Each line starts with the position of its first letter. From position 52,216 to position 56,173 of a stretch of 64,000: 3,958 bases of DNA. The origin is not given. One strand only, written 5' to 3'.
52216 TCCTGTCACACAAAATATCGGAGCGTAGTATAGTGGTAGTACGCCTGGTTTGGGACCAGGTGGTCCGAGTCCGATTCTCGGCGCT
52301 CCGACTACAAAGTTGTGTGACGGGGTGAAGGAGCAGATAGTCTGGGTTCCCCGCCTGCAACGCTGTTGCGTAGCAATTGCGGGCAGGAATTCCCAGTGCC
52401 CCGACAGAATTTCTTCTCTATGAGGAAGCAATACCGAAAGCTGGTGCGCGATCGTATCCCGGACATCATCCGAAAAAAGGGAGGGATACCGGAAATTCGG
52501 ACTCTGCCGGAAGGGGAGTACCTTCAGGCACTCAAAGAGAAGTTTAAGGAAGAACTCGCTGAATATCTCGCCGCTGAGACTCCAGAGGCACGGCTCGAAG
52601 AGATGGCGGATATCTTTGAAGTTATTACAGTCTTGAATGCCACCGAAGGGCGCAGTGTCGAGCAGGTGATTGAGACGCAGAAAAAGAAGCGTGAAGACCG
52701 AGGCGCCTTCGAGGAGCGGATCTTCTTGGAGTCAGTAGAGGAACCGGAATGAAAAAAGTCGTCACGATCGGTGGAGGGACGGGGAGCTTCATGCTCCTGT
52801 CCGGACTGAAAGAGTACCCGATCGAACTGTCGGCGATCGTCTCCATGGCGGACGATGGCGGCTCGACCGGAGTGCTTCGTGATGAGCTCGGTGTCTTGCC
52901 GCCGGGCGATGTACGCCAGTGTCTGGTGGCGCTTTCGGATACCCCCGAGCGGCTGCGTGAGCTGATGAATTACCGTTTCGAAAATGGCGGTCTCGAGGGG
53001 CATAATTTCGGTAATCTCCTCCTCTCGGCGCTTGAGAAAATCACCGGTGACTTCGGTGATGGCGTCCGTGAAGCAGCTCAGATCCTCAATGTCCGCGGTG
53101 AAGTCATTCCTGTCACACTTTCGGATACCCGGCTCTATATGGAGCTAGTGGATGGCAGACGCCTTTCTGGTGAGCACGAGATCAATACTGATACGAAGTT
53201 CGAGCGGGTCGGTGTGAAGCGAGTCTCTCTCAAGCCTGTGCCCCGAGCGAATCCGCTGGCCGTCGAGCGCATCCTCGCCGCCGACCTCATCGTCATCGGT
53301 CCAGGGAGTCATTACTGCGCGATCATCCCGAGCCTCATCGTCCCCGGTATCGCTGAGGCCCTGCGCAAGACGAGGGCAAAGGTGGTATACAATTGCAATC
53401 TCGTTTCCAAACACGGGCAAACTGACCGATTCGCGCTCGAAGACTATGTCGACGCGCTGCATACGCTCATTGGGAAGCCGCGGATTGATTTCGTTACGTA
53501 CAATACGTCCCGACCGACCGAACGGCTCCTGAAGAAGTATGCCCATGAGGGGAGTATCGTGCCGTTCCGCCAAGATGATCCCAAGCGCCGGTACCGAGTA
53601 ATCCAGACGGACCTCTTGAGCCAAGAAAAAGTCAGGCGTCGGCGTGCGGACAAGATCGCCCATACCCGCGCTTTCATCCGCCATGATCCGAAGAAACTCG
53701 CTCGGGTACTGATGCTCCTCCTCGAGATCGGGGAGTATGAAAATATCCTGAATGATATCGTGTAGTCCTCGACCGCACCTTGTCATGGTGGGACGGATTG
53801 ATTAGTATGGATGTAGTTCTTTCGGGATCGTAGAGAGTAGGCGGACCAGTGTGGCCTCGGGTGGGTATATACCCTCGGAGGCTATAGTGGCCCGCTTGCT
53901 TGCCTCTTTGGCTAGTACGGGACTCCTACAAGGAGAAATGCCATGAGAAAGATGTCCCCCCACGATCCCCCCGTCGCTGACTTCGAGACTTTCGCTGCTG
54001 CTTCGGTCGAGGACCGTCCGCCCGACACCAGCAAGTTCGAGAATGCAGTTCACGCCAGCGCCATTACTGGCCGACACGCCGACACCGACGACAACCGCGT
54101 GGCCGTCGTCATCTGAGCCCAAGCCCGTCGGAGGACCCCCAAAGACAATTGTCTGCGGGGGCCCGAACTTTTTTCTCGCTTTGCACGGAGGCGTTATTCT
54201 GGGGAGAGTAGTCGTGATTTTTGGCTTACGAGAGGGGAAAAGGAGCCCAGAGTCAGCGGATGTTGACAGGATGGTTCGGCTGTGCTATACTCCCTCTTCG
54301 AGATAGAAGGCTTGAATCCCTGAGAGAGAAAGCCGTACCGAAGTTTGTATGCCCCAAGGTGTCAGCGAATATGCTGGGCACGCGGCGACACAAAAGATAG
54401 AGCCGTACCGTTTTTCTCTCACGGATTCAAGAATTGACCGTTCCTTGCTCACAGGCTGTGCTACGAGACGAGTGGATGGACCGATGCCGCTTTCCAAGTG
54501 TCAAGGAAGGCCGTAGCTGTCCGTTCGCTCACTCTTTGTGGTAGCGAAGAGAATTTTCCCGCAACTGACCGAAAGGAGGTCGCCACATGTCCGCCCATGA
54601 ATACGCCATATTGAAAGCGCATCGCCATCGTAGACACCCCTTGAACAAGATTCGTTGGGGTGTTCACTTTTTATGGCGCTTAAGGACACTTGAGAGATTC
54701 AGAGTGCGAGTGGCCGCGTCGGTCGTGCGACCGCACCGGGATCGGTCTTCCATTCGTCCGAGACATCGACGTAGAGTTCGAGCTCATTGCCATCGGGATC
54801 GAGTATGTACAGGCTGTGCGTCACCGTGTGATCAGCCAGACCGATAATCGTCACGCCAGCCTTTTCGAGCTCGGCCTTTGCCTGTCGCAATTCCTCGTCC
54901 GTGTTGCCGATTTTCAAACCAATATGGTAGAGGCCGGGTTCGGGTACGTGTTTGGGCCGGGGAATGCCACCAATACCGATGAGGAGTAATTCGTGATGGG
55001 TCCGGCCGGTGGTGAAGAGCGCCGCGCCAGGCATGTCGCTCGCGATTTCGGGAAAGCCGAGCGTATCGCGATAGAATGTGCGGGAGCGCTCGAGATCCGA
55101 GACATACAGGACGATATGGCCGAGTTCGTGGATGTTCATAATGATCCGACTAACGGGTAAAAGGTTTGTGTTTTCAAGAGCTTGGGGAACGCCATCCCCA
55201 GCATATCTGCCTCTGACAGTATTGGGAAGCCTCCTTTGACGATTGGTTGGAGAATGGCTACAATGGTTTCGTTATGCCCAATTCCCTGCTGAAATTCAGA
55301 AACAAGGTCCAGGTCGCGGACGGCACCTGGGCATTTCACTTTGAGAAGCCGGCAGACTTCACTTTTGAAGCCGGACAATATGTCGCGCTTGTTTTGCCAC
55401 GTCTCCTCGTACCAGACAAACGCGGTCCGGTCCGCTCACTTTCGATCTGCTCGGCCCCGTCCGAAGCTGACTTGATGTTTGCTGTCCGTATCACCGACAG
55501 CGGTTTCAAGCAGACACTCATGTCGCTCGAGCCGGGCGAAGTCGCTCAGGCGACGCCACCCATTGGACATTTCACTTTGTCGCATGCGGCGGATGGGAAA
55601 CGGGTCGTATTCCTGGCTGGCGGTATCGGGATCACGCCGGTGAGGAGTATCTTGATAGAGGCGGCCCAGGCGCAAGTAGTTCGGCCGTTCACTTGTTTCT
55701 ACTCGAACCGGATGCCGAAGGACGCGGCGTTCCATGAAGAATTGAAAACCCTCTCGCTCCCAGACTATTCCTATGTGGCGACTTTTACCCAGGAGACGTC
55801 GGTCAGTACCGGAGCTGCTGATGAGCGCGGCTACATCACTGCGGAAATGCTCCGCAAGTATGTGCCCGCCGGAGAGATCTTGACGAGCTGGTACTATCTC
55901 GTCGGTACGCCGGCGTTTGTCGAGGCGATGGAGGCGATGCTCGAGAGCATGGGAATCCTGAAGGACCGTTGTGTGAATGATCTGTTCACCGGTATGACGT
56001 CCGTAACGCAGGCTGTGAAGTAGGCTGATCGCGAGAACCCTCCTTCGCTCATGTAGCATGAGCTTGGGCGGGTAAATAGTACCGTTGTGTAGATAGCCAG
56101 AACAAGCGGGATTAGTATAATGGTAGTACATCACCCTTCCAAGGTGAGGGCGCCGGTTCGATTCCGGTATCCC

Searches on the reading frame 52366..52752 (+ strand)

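Call 12: search_protein_families(library=pfam, proteins=[window:52366-52752:+], max_evalue=1)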
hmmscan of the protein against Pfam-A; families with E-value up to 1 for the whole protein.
window:52366-52752:+ (128 aa): 4 families
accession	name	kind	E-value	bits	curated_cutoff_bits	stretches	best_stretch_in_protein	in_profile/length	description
PF01503.22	PRA-PH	-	0.0021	18.9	21.3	1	56-107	30-84/86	Phosphoribosyl-ATP pyrophosphohydrolase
PF13023.12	HD_3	-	0.0034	17.8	22.5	1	47-108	93-148/165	HD domain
PF20276.3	CTD1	-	0.2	11.6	25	1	30-109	75-154/243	C-terminal domain 1 of the ABC-three component (ABC-3C) systems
PF09164.15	VitD-bind_III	-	0.29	11.6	27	1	57-85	11-39/65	Vitamin D binding protein, domain III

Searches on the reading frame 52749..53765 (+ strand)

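Call 12: search_protein_families(library=pfam, proteins=[window:52749-53765:+], max_evalue=1)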
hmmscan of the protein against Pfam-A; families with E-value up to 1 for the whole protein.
window:52749-53765:+ (338 aa): 2 families
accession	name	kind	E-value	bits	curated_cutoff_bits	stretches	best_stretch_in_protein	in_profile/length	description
PF01933.23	CofD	-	2.5e-86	289.9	30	1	4-289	1-289/290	2-phospho-L-lactate transferase CofD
PF02269.22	TFIID-18kDa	-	0.27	11.7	27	0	308-324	62-78/93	Transcription initiation factor IID, 18kD subunit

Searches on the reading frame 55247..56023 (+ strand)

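Call 22: search_protein_families(library=pfam, proteins=[window:55247-56023:+], max_evalue=0.001)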
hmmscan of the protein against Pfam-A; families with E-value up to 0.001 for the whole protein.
window:55247-56023:+ (258 aa): 2 families
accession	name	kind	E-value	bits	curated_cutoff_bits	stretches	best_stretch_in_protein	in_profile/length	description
PF00175.26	NAD_binding_1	-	5.8e-13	49.9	22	1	122-228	1-107/109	Oxidoreductase NAD-binding domain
PF00970.30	FAD_binding_6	-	0.00044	21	21.1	0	18-109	5-97/99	Oxidoreductase FAD-binding domain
